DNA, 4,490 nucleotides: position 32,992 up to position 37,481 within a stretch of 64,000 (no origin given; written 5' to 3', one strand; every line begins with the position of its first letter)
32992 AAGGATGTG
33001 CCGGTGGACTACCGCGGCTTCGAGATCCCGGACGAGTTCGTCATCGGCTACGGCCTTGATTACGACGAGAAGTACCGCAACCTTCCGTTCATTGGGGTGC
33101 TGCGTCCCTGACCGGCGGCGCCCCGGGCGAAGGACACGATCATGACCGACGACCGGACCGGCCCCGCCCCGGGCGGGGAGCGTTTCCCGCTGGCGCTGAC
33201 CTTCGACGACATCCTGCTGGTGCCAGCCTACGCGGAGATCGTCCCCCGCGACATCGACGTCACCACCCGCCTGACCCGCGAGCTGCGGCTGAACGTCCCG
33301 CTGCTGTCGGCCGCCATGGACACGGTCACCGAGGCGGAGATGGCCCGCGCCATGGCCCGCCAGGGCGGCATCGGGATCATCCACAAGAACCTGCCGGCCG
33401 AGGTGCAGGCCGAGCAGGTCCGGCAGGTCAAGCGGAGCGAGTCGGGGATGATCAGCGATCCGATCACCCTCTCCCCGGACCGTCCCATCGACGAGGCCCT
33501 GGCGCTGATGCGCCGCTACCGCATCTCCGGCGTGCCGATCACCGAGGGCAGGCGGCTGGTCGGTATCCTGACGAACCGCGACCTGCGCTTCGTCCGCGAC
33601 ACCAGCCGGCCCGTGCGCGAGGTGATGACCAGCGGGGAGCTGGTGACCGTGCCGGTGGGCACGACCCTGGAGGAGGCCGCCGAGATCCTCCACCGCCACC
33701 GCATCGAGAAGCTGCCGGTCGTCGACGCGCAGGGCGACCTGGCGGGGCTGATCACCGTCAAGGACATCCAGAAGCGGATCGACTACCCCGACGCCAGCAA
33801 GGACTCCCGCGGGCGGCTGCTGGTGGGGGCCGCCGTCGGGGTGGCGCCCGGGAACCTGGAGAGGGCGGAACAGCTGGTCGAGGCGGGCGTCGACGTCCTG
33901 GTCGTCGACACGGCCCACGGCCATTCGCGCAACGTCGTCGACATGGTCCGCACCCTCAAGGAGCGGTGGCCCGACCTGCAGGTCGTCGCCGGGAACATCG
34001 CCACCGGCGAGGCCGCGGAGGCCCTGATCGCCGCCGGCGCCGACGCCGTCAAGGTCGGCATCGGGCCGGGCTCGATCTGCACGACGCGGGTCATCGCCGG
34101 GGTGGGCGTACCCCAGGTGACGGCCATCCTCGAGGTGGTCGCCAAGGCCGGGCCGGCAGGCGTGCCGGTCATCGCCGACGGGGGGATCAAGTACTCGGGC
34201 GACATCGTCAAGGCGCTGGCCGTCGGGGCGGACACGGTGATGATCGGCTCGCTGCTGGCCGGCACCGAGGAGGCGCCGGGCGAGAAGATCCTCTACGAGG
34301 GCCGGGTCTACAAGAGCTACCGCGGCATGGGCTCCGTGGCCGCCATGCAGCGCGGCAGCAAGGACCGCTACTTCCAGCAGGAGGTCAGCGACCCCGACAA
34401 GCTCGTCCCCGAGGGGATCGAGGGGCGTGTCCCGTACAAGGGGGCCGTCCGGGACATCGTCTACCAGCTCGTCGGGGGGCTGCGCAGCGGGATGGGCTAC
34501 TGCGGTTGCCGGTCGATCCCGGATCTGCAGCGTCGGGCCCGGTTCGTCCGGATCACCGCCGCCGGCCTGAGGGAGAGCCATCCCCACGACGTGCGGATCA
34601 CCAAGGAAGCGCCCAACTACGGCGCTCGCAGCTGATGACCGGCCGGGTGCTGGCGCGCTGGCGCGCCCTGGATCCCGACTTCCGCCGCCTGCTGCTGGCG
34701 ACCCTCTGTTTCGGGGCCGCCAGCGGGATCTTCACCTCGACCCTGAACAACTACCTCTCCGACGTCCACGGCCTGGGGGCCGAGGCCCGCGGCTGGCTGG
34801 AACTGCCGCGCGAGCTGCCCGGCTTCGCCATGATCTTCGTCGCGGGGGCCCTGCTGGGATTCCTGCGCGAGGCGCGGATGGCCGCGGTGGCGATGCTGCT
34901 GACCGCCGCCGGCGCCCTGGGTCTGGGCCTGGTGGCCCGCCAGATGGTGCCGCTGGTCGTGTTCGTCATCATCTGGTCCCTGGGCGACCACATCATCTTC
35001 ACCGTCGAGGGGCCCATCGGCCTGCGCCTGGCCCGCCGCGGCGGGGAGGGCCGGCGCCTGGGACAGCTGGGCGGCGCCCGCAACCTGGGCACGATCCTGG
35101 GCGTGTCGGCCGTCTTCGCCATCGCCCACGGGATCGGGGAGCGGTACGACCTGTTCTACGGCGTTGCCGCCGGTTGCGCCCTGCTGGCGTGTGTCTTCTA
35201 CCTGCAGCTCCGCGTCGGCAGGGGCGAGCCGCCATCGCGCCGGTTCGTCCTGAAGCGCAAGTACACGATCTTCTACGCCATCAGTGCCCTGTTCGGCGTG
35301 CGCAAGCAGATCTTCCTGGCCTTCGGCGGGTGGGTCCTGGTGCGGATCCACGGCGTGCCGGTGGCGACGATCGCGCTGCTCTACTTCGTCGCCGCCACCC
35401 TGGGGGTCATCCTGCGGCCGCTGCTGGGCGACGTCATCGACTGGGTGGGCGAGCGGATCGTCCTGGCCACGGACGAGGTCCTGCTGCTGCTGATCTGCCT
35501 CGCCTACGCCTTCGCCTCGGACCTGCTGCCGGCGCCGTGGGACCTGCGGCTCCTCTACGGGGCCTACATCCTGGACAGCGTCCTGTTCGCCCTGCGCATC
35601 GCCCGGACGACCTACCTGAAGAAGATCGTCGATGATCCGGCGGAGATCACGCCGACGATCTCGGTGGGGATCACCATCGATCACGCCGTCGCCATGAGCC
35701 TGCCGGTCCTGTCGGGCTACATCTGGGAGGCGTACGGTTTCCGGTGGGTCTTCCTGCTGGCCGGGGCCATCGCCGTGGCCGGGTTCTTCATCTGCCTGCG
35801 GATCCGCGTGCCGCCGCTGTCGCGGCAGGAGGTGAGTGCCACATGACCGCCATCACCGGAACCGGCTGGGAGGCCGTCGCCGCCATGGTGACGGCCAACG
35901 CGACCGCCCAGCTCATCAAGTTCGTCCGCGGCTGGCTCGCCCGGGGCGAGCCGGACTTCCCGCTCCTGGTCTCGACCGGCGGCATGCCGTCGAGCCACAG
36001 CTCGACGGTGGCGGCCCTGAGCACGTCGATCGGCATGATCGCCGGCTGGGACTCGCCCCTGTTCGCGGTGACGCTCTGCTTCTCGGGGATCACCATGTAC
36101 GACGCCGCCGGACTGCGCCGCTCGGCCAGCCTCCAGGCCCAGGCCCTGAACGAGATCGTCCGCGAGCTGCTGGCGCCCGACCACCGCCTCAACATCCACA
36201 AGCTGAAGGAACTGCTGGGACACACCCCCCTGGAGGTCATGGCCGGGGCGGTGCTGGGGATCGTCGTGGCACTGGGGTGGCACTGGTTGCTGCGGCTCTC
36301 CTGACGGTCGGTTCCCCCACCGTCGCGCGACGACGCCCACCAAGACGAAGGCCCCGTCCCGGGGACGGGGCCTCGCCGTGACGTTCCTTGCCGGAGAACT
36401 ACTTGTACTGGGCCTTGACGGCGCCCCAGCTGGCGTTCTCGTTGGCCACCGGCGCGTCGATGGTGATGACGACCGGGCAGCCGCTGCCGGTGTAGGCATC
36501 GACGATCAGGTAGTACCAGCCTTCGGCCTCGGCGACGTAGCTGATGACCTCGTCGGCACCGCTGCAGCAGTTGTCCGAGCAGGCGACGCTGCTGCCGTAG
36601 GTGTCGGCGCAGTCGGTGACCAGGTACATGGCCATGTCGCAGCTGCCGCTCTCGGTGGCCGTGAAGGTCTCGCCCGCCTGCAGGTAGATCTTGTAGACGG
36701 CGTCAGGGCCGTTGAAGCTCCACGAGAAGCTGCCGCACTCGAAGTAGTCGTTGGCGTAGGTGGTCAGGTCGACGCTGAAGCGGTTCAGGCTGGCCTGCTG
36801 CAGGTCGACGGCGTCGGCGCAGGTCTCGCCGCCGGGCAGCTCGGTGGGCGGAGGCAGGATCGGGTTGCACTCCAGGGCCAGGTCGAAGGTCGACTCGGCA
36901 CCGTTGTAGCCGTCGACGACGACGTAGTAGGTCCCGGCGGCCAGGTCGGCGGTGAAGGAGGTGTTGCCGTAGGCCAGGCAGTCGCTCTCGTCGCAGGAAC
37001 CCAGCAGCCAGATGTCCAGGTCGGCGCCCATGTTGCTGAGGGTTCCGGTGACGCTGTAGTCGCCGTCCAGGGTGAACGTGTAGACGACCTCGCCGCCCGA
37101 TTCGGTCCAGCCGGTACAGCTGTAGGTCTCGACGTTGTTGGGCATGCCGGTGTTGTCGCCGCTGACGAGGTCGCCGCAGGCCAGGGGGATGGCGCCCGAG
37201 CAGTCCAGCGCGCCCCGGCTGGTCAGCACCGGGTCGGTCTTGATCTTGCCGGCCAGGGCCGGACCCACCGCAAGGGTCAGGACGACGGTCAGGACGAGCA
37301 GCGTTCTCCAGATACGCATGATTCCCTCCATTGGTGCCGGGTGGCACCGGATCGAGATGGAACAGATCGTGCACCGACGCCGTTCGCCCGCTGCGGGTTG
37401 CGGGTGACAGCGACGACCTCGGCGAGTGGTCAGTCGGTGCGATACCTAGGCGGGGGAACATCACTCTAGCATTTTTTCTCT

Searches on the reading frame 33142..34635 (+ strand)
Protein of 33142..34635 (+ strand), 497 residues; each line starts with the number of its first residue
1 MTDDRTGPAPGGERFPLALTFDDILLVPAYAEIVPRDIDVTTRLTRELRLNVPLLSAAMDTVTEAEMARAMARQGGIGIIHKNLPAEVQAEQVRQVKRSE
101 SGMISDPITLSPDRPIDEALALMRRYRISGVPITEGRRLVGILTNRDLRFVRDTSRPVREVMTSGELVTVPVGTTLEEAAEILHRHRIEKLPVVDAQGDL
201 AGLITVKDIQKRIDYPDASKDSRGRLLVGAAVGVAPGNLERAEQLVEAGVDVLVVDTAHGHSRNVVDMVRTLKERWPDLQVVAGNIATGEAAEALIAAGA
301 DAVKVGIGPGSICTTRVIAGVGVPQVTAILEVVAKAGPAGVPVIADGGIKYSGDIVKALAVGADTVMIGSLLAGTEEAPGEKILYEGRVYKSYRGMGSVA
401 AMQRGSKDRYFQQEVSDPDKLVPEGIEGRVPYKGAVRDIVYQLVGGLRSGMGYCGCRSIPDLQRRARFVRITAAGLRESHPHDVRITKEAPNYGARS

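Call 59: find_homologous_proteins(query=window:33142-34635:+, max_evalue=1e-50)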
Query window:33142-34635:+ (497 aa): 8000 proteins with E <= 1e-50 among 8000 candidates; the best 120 are listed.
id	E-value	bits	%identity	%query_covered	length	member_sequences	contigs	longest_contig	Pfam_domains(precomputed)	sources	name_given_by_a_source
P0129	0.0e+0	1072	100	100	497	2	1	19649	PF01070.25,PF00478.32,PF03060.22,PF00571.34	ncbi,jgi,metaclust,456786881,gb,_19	metaclust:\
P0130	4.4e-274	928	86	100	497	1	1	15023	PF01070.25,PF00478.32,PF03060.22,PF00977.28,PF00571.34,PF01207.24,PF01645.24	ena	-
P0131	2.3e-263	892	83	100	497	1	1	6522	PF01070.25,PF00478.32,PF03060.22,PF00977.28,PF00571.34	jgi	-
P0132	7.2e-246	835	76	99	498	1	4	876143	PF01070.25,PF00478.32,PF03060.22,PF00571.34,PF01645.24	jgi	jgi:IMP dehydrogenase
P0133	2.9e-245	833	78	98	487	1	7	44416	PF01070.25,PF00478.32,PF03060.22,PF00571.34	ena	-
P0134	8.2e-245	831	77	98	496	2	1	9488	PF01070.25,PF00478.32,PF03060.22,PF00571.34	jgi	jgi:IMP dehydrogenase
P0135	9.8e-245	831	78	98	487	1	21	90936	PF01070.25,PF00478.32,PF03060.22,PF00571.34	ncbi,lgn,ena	-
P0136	1.7e-244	830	77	98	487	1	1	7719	PF01070.25,PF00478.32,PF03060.22,PF00571.34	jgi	-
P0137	4.8e-244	829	78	99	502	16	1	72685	PF01070.25,PF00478.32,PF03060.22,PF00571.34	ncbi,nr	ncbi:MAG: IMP dehydrogenase [Candidatus Latescibacteria bacterium]|nr:IMP dehydrogenase [Candidatus 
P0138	8.4e-244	828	77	98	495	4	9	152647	PF01070.25,PF00478.32,PF03060.22,PF00571.34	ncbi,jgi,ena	-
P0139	2.1e-243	827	77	99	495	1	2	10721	PF01070.25,PF00478.32,PF03060.22,PF00571.34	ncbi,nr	ncbi:IMP dehydrogenase [bacterium]|nr:IMP dehydrogenase [bacterium] MBU1676935.1 IMP dehydrogenase [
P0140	2.3e-243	826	76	100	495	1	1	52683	PF01070.25,PF00478.32,PF03060.22,PF00571.34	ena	-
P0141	1.1e-242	824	76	100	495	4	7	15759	PF01070.25,PF00478.32,PF03060.22,PF00571.34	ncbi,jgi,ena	-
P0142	2.8e-242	823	77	98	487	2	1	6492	PF00478.32,PF03060.22,PF00571.34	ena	-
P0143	3.1e-242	823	77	98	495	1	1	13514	PF01070.25,PF00478.32,PF03060.22,PF00571.34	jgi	jgi:IMP dehydrogenase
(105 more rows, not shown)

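Call 60: find_encoding_contigs(protein=P0130, flank=10000, max_places=2)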
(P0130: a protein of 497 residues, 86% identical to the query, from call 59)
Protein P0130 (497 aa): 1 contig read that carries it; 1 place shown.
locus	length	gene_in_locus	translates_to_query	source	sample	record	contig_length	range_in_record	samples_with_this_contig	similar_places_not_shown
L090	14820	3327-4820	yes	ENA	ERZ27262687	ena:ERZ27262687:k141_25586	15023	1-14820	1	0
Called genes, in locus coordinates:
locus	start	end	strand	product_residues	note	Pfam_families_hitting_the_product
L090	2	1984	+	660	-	?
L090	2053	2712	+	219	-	PF00485:PRK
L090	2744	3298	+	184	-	PF00156:Pribosyltran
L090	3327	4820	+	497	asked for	PF00478:IMPDH, PF00571:CBS, PF01070:FMN_dh, PF00977:His_biosynth (faint), PF01207:Dus (faint), PF01645:Glu_synthase (faint), PF03060:NMO (weak)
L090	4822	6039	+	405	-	PF07690:MFS_1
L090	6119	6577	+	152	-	PF02681:DUF212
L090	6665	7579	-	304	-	PF04151:PPC (faint)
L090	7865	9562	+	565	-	PF00266:Aminotran_5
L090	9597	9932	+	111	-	PF02641:DUF190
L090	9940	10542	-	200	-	-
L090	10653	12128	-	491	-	PF14522:Cytochrome_C7 (faint), PF13860:FlgD_ig (weak)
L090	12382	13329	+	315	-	PF03060:NMO, PF05690:ThiG, PF01070:FMN_dh, PF00478:IMPDH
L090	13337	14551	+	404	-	PF08331:QueG_DUF1730, PF13484:Fer4_16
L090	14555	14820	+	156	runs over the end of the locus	?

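Call 61: find_encoding_contigs(protein=P0131, flank=10000, max_places=2)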
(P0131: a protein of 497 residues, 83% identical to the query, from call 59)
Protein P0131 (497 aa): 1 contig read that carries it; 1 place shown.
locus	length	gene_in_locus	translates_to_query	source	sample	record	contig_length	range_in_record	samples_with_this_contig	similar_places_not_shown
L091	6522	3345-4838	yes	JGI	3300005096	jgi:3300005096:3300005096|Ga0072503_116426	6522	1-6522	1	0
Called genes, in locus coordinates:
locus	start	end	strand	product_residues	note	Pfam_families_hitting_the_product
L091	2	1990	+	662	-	?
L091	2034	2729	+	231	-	PF00485:PRK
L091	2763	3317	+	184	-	PF00156:Pribosyltran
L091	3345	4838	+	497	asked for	PF00478:IMPDH, PF00571:CBS, PF01070:FMN_dh, PF00977:His_biosynth (faint), PF03060:NMO (weak)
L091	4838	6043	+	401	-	PF07690:MFS_1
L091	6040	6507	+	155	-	PF02681:DUF212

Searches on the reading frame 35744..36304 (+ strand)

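Call 43: search_protein_families(library=pfam, proteins=[window:35744-36304:+], max_evalue=0.00001)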
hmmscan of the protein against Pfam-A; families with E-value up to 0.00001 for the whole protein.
window:35744-36304:+ (186 aa): 1 family
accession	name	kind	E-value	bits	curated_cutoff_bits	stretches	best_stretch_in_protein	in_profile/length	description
PF02681.20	DUF212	-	2.5e-42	144.5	26.5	1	45-175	6-126/126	Divergent PAP2 family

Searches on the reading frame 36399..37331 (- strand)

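Call 43: search_protein_families(library=pfam, proteins=[window:36399-37331:-], max_evalue=0.00001)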
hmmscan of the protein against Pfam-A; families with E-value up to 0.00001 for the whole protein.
window:36399-37331:- (310 aa): 1 family
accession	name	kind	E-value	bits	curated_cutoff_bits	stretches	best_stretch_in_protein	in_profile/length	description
PF04151.21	PPC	-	3.4e-06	28.3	25.9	0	212-278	4-69/70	Bacterial pre-peptidase C-terminal domain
